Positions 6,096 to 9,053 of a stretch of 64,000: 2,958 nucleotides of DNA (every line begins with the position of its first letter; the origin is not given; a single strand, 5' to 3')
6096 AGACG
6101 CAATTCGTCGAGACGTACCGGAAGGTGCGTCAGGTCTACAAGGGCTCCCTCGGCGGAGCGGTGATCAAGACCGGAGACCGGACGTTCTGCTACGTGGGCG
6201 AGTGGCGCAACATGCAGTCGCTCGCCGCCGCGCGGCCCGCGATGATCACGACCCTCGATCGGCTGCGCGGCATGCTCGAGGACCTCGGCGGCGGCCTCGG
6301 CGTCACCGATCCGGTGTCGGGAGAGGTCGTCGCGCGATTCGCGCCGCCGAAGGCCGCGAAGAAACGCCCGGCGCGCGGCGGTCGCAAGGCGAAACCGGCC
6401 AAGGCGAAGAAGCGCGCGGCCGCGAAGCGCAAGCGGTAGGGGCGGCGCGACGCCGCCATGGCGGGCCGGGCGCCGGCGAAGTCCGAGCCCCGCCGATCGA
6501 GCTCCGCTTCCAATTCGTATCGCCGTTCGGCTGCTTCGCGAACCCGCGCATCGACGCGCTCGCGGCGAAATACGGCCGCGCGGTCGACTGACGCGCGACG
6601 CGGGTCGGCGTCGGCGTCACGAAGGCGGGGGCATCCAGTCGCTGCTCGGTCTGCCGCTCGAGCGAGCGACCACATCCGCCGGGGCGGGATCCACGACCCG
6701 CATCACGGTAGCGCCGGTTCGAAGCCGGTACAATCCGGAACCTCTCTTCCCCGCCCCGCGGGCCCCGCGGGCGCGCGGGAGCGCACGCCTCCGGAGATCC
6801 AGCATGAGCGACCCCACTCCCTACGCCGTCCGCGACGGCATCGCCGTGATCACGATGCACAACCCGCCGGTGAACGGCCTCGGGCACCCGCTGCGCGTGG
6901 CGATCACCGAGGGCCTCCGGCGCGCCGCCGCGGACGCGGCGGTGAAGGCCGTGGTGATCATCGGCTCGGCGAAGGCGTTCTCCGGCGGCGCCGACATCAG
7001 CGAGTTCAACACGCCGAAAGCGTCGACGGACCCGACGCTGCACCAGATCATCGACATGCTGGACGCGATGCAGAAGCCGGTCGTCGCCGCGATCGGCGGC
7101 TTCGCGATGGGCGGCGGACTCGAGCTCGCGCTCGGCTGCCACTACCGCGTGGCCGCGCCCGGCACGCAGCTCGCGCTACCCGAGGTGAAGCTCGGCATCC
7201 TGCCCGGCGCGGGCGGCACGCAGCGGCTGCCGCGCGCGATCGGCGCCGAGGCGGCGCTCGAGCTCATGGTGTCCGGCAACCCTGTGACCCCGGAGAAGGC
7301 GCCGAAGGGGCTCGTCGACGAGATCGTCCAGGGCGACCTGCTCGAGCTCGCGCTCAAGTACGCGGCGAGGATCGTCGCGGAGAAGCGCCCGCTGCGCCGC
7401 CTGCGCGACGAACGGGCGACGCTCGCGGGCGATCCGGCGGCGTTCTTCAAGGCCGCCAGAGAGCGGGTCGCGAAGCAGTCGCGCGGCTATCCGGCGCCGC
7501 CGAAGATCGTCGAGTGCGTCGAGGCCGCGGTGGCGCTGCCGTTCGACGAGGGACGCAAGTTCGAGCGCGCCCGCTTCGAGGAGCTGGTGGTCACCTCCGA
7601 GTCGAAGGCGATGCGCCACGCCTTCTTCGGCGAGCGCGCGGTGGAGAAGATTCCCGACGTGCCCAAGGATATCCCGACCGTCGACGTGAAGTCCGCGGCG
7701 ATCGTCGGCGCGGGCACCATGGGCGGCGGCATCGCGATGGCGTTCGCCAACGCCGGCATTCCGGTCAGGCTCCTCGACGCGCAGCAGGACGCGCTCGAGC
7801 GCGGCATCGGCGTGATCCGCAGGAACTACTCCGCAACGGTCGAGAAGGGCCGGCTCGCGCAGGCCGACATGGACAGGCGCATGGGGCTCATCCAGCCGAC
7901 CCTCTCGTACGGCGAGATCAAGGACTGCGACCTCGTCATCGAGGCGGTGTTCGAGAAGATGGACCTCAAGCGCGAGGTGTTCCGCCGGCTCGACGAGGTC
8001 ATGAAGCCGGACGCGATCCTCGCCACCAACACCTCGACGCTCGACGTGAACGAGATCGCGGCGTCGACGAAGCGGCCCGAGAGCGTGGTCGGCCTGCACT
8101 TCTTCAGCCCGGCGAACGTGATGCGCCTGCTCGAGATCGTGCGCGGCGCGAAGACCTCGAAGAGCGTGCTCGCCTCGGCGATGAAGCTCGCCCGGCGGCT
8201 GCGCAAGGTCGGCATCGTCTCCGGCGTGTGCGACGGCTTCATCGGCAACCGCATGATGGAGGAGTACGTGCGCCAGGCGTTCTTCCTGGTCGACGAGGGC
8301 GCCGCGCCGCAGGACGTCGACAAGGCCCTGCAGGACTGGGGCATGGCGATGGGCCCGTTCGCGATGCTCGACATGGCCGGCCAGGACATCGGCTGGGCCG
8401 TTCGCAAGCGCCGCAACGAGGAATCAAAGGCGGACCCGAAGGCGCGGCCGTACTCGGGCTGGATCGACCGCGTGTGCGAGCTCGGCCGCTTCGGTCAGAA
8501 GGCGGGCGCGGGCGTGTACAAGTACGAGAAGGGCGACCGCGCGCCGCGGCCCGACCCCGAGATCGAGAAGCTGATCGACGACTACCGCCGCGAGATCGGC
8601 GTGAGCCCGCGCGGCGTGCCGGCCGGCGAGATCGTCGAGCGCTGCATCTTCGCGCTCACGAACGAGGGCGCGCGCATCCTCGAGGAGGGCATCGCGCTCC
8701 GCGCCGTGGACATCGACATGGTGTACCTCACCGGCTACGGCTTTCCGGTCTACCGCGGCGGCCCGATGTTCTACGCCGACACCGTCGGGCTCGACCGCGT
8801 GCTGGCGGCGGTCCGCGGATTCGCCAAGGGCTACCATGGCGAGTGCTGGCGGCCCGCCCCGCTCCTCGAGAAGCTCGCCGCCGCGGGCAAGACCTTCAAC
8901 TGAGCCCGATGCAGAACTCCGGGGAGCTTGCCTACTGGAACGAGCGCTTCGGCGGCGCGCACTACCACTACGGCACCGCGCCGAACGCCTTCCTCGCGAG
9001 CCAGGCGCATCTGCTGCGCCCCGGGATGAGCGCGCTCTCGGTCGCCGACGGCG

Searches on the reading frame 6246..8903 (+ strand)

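Call 8: search_protein_families(library=pfam, proteins=[window:6246-8903:+])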
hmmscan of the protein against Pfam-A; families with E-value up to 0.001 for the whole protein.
window:6246-8903:+ (885 aa): 4 families
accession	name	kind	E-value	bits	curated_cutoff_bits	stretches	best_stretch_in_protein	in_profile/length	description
PF02737.24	3HCDH_N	-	6.1e-64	215.7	22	1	484-659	2-177/180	3-hydroxyacyl-CoA dehydrogenase, NAD binding domain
PF00378.25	ECH_1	-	2.5e-38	132.3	27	1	197-380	4-195/251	Enoyl-CoA hydratase/isomerase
PF00725.27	3HCDH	-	9.3e-37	125.9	22.1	2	664-760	1-97/97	3-hydroxyacyl-CoA dehydrogenase, C-terminal domain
PF16113.10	ECH_2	-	1e-23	84.8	27.2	1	201-364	3-175/335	Enoyl-CoA hydratase/isomerase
